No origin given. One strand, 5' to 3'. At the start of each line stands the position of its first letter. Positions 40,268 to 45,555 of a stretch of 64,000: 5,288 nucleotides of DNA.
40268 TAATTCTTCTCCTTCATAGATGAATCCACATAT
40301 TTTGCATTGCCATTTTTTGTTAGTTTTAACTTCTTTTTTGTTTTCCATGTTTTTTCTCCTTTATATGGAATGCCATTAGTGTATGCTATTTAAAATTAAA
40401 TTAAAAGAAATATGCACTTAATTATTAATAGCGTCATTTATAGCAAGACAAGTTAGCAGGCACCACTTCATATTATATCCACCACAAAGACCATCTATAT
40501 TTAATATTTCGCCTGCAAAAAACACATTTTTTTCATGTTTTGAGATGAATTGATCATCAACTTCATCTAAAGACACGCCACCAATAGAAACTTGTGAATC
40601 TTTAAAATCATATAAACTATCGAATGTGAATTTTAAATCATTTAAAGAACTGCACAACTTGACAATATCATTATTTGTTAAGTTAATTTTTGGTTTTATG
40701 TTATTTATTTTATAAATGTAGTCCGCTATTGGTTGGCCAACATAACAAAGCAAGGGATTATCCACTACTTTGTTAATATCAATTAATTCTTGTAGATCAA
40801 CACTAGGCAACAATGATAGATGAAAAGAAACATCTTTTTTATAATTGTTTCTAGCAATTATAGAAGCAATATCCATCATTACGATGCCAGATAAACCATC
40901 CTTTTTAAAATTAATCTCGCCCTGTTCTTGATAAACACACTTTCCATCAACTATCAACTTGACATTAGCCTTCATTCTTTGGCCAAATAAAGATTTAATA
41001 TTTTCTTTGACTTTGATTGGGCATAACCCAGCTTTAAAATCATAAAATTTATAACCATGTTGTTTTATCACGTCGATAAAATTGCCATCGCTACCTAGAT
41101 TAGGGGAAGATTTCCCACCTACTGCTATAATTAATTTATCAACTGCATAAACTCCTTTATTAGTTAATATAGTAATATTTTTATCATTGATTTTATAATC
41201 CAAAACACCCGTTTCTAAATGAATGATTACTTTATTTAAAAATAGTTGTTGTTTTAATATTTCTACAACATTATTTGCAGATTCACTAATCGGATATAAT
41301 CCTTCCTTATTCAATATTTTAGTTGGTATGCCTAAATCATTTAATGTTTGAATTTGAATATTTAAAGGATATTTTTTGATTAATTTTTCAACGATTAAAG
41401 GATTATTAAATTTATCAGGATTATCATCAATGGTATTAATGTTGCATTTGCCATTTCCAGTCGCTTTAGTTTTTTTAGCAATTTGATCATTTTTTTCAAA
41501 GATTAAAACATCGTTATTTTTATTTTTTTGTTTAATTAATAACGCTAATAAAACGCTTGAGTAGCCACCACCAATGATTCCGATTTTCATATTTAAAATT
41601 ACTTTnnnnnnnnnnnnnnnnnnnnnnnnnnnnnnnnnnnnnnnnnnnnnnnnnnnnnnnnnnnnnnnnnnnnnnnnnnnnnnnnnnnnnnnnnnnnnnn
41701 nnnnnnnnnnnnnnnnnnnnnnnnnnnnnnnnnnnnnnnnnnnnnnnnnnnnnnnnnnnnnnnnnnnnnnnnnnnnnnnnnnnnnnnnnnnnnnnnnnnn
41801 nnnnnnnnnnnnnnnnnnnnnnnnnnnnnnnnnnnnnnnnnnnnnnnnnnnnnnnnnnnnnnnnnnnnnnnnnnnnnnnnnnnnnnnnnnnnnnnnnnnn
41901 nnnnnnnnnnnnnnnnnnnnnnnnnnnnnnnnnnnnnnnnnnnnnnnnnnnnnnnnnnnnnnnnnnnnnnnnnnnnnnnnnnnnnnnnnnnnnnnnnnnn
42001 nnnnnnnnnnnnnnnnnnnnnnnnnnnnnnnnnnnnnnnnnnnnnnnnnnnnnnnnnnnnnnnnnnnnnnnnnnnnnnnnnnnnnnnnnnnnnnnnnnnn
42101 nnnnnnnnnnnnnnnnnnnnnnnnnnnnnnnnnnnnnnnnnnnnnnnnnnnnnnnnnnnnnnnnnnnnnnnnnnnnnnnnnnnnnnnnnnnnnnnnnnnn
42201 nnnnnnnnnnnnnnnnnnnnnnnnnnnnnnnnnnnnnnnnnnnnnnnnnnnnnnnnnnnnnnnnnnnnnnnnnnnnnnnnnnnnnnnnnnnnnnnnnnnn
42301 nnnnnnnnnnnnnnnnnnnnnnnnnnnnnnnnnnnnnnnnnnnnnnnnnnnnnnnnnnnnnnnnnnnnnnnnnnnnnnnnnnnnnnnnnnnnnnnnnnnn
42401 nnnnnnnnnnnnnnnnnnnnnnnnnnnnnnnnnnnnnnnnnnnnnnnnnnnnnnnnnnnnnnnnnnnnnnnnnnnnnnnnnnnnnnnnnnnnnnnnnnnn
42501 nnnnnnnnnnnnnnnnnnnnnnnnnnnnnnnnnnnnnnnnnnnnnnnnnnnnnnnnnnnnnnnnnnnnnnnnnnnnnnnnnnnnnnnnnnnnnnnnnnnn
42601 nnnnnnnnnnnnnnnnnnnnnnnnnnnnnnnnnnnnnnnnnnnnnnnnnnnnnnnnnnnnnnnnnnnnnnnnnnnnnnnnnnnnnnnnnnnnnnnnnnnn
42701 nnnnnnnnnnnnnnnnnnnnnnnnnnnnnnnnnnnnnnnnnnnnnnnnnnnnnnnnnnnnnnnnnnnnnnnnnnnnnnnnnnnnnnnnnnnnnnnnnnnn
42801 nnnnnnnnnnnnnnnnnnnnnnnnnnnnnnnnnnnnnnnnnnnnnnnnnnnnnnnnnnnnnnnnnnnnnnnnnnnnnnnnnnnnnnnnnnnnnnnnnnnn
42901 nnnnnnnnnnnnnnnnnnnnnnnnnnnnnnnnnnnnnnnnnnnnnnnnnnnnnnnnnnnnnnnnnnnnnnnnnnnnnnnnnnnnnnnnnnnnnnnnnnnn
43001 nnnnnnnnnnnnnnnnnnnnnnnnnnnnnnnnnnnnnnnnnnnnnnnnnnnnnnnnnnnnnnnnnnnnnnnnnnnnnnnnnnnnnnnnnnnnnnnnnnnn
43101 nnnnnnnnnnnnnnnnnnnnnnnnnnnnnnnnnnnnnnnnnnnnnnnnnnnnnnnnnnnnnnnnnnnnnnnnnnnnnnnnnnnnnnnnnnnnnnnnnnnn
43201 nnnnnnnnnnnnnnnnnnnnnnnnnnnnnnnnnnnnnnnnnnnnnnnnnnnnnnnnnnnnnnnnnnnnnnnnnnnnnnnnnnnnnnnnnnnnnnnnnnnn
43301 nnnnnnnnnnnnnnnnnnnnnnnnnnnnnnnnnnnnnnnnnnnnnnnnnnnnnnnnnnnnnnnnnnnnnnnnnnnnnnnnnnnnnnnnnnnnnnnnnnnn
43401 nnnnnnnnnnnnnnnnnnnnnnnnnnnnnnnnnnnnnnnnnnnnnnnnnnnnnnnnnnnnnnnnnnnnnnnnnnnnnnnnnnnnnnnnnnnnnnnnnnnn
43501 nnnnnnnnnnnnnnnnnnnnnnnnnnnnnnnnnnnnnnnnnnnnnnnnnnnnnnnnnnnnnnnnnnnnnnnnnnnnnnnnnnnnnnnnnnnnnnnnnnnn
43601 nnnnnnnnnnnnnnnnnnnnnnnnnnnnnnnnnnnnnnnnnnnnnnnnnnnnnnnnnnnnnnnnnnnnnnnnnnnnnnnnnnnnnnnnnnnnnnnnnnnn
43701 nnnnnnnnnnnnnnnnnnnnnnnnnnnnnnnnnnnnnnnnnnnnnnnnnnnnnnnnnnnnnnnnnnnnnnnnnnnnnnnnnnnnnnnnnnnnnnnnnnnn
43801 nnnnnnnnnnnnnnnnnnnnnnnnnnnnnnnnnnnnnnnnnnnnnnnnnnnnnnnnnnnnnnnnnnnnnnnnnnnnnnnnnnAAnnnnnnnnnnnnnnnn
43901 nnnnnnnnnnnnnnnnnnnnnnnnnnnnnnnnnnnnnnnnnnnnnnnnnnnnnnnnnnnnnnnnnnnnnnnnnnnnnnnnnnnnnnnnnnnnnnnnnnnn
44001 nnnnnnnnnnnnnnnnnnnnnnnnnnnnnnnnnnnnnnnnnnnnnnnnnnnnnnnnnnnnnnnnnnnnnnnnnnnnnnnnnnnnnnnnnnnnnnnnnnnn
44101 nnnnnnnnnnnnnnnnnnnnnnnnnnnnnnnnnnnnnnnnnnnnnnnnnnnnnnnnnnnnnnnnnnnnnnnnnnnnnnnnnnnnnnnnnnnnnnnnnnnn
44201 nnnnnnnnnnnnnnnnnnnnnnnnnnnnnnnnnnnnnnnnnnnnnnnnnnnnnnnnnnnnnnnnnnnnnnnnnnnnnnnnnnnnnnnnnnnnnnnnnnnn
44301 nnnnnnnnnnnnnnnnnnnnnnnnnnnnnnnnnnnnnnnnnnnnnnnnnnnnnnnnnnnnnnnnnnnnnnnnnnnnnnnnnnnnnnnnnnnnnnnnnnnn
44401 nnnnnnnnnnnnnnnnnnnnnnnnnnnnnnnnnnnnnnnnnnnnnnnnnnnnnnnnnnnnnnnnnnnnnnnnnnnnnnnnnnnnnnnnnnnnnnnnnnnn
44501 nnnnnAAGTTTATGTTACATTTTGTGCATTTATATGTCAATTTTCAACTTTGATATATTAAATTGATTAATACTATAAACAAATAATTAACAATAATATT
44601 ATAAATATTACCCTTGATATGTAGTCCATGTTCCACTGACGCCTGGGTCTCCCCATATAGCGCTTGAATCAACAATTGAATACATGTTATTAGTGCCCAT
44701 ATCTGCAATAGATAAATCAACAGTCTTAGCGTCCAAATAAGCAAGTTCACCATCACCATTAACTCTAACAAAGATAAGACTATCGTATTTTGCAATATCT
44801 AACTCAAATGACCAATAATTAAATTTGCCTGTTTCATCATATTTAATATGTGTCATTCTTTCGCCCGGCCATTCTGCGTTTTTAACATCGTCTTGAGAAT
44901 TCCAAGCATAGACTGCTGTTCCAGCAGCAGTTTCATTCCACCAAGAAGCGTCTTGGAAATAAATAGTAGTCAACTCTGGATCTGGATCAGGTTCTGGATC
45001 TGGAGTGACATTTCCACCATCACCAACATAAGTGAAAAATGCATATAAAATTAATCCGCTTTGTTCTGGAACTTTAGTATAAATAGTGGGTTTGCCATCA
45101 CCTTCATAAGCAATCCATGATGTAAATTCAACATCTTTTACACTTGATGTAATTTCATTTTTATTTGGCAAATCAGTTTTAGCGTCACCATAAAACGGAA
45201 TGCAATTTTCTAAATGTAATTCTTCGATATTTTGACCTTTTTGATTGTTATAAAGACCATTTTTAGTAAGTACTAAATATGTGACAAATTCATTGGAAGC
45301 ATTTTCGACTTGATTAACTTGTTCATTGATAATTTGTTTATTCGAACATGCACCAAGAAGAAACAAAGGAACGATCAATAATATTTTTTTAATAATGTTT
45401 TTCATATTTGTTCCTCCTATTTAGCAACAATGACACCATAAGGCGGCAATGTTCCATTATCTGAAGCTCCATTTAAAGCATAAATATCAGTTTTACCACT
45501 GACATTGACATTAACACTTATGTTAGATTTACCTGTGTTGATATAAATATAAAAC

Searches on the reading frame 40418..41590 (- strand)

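Call 6: search_protein_families(library=pfam, proteins=[window:40418-41590:-], max_evalue=0.01)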
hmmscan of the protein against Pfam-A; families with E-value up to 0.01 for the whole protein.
window:40418-41590:- (390 aa): 7 families
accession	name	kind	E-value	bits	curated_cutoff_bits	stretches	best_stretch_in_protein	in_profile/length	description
PF03486.20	HI0933_like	-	2.3e-48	165.2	50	1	3-383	3-240/244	HI0933-like protein Rossmann domain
PF22780.1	HI0933_like_1st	-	3e-11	43.9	27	1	187-334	2-165/165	HI0933-like protein barrel and H2TH domain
PF07992.20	Pyr_redox_2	-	2.1e-05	24.6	26.1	0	107-165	184-243/291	Pyridine nucleotide-disulphide oxidoreductase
PF13738.12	Pyr_redox_3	-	0.00031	20.5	30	1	84-170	53-146/305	Pyridine nucleotide-disulphide oxidoreductase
PF01266.30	DAO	-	0.00078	19.5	27.9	0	3-43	2-40/353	FAD dependent oxidoreductase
PF13450.12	NAD_binding_8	-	0.0014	19.3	21.9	1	5-37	1-31/68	NAD(P)-binding Rossmann-like domain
PF20623.4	Sgo0707_N2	-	0.0073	16.2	27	0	306-355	33-81/141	Sgo0707 N2 domain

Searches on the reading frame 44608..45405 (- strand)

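Call 6: search_protein_families(library=pfam, proteins=[window:44608-45405:-], max_evalue=0.01)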
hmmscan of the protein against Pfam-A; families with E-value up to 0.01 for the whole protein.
window:44608-45405:- (265 aa): 1 family
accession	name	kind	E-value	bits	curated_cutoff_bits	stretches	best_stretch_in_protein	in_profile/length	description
PF16738.10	CBM26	-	0.00058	20.4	28.1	1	148-212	1-57/70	Starch-binding module 26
